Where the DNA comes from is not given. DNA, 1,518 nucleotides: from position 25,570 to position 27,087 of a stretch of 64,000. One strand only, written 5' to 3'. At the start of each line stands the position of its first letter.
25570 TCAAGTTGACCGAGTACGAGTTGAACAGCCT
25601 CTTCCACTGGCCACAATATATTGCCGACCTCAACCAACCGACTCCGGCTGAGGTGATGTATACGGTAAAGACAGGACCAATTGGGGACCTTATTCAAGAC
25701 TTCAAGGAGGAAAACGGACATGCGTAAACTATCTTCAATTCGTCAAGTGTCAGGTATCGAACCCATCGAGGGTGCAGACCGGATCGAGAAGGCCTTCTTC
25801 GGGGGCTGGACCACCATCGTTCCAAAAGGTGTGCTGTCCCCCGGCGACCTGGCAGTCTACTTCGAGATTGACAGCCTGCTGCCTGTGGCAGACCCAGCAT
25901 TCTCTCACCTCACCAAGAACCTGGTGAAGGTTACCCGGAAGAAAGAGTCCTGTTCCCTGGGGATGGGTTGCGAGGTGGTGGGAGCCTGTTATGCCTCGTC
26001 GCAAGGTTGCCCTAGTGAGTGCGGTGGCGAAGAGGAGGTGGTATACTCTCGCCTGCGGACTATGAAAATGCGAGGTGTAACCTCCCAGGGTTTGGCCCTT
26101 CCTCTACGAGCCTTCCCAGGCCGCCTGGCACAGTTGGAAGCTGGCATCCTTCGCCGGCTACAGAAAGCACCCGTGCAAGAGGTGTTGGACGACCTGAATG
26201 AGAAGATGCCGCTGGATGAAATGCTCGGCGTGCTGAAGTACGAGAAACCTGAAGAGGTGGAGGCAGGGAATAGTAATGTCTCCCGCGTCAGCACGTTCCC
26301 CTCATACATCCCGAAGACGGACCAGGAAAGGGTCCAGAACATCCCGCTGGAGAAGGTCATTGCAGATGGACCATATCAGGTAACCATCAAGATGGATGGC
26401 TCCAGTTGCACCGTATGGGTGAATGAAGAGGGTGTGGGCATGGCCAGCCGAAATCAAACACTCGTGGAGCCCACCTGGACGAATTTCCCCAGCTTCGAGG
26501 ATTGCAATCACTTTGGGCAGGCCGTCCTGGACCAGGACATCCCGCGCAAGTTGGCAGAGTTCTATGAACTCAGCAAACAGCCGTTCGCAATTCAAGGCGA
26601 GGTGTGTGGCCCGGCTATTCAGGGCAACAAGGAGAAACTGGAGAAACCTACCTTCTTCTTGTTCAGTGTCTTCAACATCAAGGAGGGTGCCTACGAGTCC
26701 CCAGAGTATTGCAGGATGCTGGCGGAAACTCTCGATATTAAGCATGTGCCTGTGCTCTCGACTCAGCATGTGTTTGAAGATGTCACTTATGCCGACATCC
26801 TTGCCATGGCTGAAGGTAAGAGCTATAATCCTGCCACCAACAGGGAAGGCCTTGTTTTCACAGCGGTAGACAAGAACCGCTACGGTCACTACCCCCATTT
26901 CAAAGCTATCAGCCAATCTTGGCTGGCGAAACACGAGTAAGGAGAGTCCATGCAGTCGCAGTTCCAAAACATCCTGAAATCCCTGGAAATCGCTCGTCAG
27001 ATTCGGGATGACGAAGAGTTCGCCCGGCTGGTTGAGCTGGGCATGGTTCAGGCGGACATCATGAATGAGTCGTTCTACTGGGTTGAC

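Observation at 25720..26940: ATP-dependent RNA ligase with Cys-rich insertion and no adjacent polynucleotide kinase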

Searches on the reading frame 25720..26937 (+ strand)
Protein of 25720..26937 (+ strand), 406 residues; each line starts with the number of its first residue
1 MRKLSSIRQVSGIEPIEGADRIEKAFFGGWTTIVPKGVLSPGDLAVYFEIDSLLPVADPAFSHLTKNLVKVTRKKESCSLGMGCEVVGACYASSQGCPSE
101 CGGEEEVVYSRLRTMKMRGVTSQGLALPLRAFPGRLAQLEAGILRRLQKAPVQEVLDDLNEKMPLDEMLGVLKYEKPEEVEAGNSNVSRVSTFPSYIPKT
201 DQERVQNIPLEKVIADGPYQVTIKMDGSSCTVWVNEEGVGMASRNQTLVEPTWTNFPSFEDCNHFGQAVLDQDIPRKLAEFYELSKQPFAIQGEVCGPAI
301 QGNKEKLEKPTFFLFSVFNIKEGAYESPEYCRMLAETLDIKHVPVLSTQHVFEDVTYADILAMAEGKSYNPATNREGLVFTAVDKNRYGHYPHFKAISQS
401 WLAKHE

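Call 3: search_protein_families(library=pfam, proteins=[window:25720-26937:+], max_evalue=1)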
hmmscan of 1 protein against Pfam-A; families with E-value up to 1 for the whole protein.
window:25720-26937:+ (406 aa): 2 families
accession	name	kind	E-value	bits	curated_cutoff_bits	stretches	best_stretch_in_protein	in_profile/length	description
PF09414.15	RNA_ligase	-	3.1e-23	83.2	27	1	218-386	2-161/171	RNA ligase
PF21189.3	PHA02142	-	1.4e-22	80.4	27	2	4-70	1-66/92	PHA02142 OB-fold domain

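Call 4: search_protein_families(library=phrogs, proteins=[window:25720-26937:+], max_evalue=0.01)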
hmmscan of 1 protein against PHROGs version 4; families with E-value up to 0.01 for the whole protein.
window:25720-26937:+ (406 aa): 3 families
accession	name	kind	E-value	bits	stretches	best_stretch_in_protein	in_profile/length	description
phrog_968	-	DNA, RNA and nucleotide metabolism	3.9e-104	349.8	1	1-406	7-393/398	RNA ligase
phrog_548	-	DNA, RNA and nucleotide metabolism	2.6e-13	50.8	1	214-404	28-236/341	RNA ligase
phrog_114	-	DNA, RNA and nucleotide metabolism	0.0064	16.1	1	192-249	213-272/634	ATP-dependent DNA ligase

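Call 5: search_protein_families(library=ncbifam, proteins=[window:25720-26937:+], max_evalue=1)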
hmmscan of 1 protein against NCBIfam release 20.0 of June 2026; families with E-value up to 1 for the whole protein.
window:25720-26937:+ (406 aa): 1 family
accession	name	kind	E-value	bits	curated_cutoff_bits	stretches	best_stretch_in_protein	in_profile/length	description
TIGR02306.1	RNA_lig_DRB0094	equivalog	6.7e-40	137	151.15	2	110-404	75-341/341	RNA ligase (ATP)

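Call 6: search_solved_structures(query=window:25720-26937:+, max_evalue=1, show_alignments=3)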
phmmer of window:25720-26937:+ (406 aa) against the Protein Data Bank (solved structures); distinct sequences matched with E-value up to 1: 9.
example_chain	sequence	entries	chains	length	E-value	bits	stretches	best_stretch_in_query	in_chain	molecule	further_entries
5cot_A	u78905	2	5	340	1.6e-46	162.3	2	110-406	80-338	Naegleria gruberi RNA ligase | RNA ligase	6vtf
6vt3_A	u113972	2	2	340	1e-45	159.7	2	110-405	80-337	RNA Ligase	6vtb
6vt8_A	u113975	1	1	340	1.1e-45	159.6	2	110-406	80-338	RNA Ligase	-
6vt9_A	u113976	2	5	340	1.1e-45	159.6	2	110-406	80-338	RNA ligase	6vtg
6vt0_A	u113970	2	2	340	1.1e-45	159.6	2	110-406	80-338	RNA Ligase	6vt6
5cou_A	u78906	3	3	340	1.1e-45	159.6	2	110-406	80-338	Naegleria gruberi RNA ligase | RNA ligase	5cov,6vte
6vt4_A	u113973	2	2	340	1.1e-45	159.6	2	110-406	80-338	RNA Ligase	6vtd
6vt1_A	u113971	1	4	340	2.1e-45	158.7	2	110-406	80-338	RNA Ligase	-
6vt5_A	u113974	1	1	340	4.2e-45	157.7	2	110-406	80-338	RNA Ligase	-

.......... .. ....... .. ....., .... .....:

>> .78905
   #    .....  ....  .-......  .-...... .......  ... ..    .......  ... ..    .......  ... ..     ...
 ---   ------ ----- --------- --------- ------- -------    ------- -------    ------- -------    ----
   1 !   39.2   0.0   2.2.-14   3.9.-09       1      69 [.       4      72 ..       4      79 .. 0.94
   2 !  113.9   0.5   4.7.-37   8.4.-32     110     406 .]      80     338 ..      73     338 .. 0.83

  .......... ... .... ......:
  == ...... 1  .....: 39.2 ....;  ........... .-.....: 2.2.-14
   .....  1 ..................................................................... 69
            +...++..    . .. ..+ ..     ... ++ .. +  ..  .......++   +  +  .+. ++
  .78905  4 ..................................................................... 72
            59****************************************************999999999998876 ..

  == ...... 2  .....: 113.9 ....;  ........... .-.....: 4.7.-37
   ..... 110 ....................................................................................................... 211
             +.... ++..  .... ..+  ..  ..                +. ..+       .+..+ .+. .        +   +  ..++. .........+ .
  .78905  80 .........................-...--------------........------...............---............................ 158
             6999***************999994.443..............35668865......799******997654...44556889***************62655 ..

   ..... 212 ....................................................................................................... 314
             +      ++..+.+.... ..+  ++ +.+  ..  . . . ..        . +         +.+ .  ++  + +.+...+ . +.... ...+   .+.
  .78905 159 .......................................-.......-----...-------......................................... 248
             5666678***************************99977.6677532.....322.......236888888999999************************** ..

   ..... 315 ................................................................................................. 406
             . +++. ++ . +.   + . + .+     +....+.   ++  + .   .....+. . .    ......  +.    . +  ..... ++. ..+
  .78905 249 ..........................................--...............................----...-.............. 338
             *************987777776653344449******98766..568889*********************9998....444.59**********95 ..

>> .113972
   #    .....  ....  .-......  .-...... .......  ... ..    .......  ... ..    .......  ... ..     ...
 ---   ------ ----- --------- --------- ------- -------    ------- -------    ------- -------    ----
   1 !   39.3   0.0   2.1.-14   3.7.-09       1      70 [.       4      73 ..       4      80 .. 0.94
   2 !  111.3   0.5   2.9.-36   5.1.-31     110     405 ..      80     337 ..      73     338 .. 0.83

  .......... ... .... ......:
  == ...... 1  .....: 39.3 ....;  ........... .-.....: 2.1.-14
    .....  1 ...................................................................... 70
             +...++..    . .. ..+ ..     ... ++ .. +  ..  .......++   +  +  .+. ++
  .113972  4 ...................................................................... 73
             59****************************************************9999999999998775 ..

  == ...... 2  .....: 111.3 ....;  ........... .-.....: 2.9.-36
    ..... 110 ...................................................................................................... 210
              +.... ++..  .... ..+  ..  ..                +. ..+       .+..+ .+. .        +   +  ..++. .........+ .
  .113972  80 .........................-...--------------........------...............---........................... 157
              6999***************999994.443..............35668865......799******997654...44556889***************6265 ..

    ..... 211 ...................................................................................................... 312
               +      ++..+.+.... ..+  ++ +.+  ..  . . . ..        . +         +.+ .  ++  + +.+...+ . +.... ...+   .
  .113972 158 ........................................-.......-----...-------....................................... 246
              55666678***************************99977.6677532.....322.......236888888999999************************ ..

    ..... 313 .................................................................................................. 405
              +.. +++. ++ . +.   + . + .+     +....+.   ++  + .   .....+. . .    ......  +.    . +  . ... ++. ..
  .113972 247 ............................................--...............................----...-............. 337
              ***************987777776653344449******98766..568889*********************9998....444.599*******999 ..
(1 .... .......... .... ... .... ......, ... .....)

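Call 8: search_dna_similar(query=window:25720-26937:+, collection=phages, mode=protein, max_rows=40)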
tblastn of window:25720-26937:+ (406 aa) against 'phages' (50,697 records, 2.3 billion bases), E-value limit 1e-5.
Records with a match: 333; places in all: 333; records where one place covers at least 80% of the query: 317.
Best place of each record, by identity: >=99% 3; 95-99% 32; 90-95% 6; <60% 292.
By first word of the organism name: Pseudomonas 219; Aeromonas 44; Erwinia 10; Sinorhizobium 7; Burkholderia 5; Ralstonia 5; Salmonella 4; Xanthomonas 4; Yersinia 4; Klebsiella 3; and 16 more.
By host as written in the record: Pseudomonas aeruginosa 75; Pseudomonas aeruginosa PAO1 26; - 20; Pseudomonas aeruginosa PAK 14; Aeromonas salmonicida 13; Aeromonas hydrophila BIOTECH 10089 11; Pseudomonas sp. 9; Pseudomonas syringae pv. porri LMG 28495 8; and 94 more.
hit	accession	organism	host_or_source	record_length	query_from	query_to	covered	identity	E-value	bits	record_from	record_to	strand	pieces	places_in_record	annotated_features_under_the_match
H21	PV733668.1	Pseudomonas phage NCVTCBPA170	Pseudomonas aeruginosa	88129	1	406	100%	100.0%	0e+0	845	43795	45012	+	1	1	RNA ligase | hypothetical protein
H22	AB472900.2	Pseudomonas phage KPP10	-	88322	1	406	100%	100.0%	0e+0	845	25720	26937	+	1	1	putative RNA ligase | hypothetical protein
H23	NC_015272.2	Pseudomonas phage KPP10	-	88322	1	406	100%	100.0%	0e+0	845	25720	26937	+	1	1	RNA ligase | hypothetical protein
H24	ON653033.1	Pseudomonas phage PH826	Pseudomonas aeruginosa PA003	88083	1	406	100%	98.5%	0e+0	834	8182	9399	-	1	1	hypothetical protein (x2)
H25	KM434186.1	Pseudomonas phage vB_PaeM_PS24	Pseudomonas aeruginosa PAER2_24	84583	1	406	100%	98.5%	0e+0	833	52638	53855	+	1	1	RNA ligase | hypothetical protein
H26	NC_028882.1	Pseudomonas phage vB_PaeM_PS24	Pseudomonas aeruginosa PAER2_24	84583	1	406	100%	98.5%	0e+0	833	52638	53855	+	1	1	RNA ligase | hypothetical protein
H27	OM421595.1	Pseudomonas phage vB_PaeM_VL12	Pseudomonas aeruginosa ATCC27853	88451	1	406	100%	98.3%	0e+0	832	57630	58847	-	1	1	RNA ligase | hypothetical protein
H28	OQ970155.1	Pseudomonas phage LSL4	Pseudomonas aeruginosa PAO1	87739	1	406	100%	98.3%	0e+0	831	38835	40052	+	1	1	RNA ligase | hypothetical protein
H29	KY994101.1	Pseudomonas phage vB_PaeM_G1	Pseudomonas aeruginosa DLG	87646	1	406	100%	98.0%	0e+0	830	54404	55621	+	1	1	RNA ligase | hypothetical protein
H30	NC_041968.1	Pseudomonas phage vB_PaeM_G1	Pseudomonas aeruginosa DLG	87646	1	406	100%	98.0%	0e+0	830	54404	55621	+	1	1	RNA ligase | hypothetical protein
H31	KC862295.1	Pseudomonas phage CHA_P1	Pseudomonas aeruginosa CHA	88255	1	406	100%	97.5%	0e+0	826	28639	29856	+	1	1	putative RNA ligase | hypothetical protein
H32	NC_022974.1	Pseudomonas phage CHA_P1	Pseudomonas aeruginosa CHA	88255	1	406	100%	97.5%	0e+0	826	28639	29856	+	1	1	RNA ligase | hypothetical protein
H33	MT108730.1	Pseudomonas phage Epa24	Pseudomonas sp.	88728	1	406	100%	97.0%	0e+0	826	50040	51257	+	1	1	hypothetical protein (x2)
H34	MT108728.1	Pseudomonas phage Epa17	Pseudomonas sp.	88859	1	406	100%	97.0%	0e+0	826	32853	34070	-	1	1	hypothetical protein (x2)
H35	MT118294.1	Pseudomonas phage Epa16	Pseudomonas sp.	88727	1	406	100%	97.0%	0e+0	826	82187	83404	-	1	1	2'-5' RNA ligase | hypothetical protein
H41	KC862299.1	Pseudomonas phage PAK_P3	Pseudomonas aeruginosa PAK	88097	1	406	100%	95.8%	0e+0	817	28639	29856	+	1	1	putative RNA ligase | promoter | hypothetical protein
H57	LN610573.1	Pseudomonas phage vB_PaeM_PAO1_Ab03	Pseudomonas aeruginosa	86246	1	406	100%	93.8%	0e+0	805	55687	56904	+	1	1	ORF100: hypothetical protein | ORF99: hypothetical protein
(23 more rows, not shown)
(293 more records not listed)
